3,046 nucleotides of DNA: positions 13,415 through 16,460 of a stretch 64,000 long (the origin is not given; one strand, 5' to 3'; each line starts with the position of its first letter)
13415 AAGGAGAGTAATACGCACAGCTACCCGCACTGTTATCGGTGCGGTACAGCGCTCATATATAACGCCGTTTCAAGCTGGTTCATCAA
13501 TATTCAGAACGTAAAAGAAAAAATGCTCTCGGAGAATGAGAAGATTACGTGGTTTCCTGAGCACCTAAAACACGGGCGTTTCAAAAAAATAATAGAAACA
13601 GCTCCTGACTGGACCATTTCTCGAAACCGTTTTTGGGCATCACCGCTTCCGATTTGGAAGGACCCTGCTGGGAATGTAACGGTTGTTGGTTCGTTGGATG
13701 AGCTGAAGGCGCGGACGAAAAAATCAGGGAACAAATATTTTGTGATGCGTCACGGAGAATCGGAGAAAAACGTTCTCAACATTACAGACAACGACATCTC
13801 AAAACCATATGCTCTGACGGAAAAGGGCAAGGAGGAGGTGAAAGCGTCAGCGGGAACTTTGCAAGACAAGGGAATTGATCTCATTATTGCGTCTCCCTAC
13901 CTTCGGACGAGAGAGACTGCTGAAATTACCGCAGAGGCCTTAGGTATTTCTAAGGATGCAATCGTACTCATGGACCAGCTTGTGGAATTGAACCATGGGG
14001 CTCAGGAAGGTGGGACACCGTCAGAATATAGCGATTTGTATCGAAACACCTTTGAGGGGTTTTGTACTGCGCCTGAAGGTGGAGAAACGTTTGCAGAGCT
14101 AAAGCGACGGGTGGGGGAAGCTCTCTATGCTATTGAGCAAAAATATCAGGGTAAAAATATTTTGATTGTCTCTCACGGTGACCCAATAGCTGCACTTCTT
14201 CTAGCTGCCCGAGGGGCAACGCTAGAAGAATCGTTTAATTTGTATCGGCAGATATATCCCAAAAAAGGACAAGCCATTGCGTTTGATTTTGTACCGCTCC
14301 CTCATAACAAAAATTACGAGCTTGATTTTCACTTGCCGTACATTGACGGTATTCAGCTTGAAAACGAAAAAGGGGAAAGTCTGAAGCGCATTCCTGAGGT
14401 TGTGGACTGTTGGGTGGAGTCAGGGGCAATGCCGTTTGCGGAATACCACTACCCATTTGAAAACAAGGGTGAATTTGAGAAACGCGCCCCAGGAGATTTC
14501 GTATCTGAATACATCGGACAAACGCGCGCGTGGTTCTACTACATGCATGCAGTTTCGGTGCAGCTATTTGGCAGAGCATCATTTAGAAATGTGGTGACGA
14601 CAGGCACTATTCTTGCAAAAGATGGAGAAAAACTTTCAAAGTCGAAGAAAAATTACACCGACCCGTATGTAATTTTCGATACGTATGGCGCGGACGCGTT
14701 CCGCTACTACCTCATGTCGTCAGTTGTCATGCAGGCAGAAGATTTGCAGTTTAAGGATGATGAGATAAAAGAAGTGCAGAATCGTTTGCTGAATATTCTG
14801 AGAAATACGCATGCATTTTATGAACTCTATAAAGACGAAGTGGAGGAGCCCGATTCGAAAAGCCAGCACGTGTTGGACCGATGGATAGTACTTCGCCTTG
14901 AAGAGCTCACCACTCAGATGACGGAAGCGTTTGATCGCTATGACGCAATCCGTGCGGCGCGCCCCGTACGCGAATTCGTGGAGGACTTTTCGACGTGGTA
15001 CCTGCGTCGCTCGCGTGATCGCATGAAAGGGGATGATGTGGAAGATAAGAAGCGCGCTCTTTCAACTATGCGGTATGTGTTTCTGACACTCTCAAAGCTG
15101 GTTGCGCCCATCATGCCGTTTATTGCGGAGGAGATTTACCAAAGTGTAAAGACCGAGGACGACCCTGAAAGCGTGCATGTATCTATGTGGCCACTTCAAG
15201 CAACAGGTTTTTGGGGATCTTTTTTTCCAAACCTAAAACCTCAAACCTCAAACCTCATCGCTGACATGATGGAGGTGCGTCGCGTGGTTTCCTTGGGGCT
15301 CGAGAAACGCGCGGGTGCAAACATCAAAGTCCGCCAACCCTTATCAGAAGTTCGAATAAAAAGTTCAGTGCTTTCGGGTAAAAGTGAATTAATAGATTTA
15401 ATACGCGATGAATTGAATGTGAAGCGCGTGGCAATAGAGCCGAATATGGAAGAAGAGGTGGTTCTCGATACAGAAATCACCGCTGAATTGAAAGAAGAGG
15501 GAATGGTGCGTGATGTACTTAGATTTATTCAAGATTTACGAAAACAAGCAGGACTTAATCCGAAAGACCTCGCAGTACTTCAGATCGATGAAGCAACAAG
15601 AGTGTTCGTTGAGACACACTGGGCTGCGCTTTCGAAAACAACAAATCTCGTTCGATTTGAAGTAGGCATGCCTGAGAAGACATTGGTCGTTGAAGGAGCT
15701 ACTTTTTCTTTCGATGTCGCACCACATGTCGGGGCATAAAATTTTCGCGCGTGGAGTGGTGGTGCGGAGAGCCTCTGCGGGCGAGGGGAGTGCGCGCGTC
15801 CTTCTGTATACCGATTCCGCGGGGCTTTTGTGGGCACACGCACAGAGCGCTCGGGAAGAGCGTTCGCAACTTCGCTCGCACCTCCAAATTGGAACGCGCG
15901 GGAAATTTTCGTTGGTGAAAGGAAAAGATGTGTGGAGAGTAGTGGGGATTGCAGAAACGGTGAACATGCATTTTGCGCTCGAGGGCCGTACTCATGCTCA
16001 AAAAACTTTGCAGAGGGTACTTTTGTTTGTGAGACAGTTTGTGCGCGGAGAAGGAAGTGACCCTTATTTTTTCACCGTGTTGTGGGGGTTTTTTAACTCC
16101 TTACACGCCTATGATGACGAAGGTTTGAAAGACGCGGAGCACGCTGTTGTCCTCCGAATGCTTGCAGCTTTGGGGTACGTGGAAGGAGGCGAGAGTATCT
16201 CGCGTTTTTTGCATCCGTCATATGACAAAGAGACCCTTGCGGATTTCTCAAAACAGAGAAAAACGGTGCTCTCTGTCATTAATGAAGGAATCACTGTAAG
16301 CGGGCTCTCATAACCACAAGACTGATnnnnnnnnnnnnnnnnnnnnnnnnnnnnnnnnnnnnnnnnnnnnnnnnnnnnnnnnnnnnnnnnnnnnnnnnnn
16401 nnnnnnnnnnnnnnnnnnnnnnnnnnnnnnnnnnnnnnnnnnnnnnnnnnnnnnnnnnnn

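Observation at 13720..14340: Isoleucyl-tRNA synthetase with an internal histidine-phosphatase (PGAM-like) domain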

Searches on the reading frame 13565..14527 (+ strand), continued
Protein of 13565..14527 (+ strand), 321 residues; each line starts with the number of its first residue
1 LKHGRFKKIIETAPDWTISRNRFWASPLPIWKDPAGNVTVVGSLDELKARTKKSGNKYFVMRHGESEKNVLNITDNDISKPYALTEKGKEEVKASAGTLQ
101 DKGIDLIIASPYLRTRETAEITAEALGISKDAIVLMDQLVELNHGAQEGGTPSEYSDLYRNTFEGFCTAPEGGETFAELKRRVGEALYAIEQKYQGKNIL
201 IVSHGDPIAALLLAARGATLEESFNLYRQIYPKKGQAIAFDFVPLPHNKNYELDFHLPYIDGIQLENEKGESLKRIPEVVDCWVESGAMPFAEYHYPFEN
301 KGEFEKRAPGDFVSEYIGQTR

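Call 79: search_protein_families(library=pfam, proteins=[L176:17319-21329:+], max_evalue=0.001)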
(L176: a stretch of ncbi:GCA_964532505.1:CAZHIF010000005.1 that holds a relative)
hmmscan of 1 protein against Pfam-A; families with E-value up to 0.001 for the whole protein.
L176:17319-21329:+ (1337 aa): 6 families
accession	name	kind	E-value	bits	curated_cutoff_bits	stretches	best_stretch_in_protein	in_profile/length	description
PF00133.28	tRNA-synt_1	-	2.7e-126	422.1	22.7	2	14-524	2-275/414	tRNA synthetases class I (I, L, M and V)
PF08264.19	Anticodon_1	-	1.4e-35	122.8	25.1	1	1077-1223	1-146/148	Anticodon-binding domain of tRNA ligase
PF00300.27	His_Phos_1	-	4.8e-28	98.6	21.7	1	511-663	1-156/194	Histidine phosphatase superfamily (branch 1)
PF09334.17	tRNA-synt_1g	-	4.1e-22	78.9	20.1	2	44-190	7-137/391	tRNA synthetases class I (M)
PF10458.14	Val_tRNA-synt_C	-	1.8e-09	38.1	25.9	1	1278-1333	1-56/66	Valyl tRNA synthetase tRNA binding arm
PF01406.26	tRNA-synt_1e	-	6.2e-05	22.9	27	0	973-1040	231-296/301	tRNA synthetases class I (C) catalytic domain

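Call 80: search_protein_families(library=ncbifam, proteins=[L176:17319-21329:+], max_evalue=0.00001)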
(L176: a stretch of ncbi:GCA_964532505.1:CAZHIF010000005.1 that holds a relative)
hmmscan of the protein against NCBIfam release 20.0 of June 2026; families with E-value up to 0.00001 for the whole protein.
L176:17319-21329:+ (1337 aa): 29 families (the best 25 are shown)
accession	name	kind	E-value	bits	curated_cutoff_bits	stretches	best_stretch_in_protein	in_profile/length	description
NF004349.1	PRK05729.1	equivalog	4.6e-264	878.7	704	3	901-1335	421-856/860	valine--tRNA ligase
TIGR00422.1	valS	equivalog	3.5e-236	786.3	612.1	3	901-1323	432-860/863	valine--tRNA ligase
NF011492.0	PRK14900.1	equivalog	2e-197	658.3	1783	3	912-1333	448-884/1044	valine--tRNA ligase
NF009687.0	PRK13208.1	equivalog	3.2e-132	442.4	738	3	903-1257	442-794/801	valine--tRNA ligase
TIGR00392.1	ileS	equivalog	3.2e-105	353.2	621.4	2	5-509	6-491/861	isoleucine--tRNA ligase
NF000540.1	alt_ValS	exception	5.7e-71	239.6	900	3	910-1239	488-813/827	valine--tRNA ligase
NF008957.0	PRK12300.1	subfamily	3.8e-54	184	677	2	943-1233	573-843/946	leucine--tRNA ligase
NF040702.1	ileS_w_GNAT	exception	3.8e-44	150.6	1999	2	9-200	21-219/1100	isoleucine--tRNA ligase, N-acetyltransferase domain-containing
NF000258.1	MupB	exception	5.9e-44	150.2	1900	2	916-1241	508-838/1033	mupirocin-resistant isoleucine--tRNA ligase MupB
NF000257.1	MupA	exception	2.9e-43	147.8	1900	3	918-1164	506-764/1024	mupirocin-resistant isoleucine--tRNA ligase MupA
TIGR00395.1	leuS_arch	equivalog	1.2e-42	146.1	648.5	2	943-1253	567-853/938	leucine--tRNA ligase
TIGR00396.1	leuS_bact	equivalog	1.1e-41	142.9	548.4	2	994-1166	603-763/843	leucine--tRNA ligase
TIGR00398.1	metG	equivalog_domain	3e-27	95.5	336.35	2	974-1166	306-506/530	methionine--tRNA ligase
NF008900.0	PRK12267.1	equivalog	2.9e-24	85.6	598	2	924-1208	228-521/648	methionine--tRNA ligase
NF001100.0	PRK00133.1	equivalog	2.9e-22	79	587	2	967-1199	306-531/676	methionine--tRNA ligase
NF045917.1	PhserinePhPspA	equivalog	1.6e-12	47.5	350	1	511-657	4-153/211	phosphoserine phosphatase PspA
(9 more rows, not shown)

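Call 88: search_protein_families(library=padloc, proteins=[P0406, P0412, P0329], max_evalue=0.001)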
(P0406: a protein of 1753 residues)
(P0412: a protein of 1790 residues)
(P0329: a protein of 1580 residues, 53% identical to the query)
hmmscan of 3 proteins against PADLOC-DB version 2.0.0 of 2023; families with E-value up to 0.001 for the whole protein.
P0406 (1753 aa): 1 family
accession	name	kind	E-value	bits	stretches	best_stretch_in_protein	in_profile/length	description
PDLC02911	VakA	-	0.00029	19.5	1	1190-1223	6-41/163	-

P0412 (1790 aa): 0 families

P0329 (1580 aa): 0 families

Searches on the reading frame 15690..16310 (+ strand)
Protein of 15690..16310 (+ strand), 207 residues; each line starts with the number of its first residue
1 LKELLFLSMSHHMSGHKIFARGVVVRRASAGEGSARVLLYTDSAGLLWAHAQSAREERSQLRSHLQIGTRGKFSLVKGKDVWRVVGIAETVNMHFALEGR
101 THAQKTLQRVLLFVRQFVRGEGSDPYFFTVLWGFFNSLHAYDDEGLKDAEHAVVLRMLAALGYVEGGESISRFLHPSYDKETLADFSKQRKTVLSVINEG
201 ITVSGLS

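Call 96: search_protein_families(library=pfam, proteins=[window:15690-16310:+], max_evalue=0.01)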
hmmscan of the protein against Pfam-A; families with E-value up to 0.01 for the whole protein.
window:15690-16310:+ (207 aa): 1 family
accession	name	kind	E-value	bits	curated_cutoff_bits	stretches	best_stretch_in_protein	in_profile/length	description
PF11967.14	RecO_N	-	1.6e-07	31.7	27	1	20-80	6-67/80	Recombination protein O N terminal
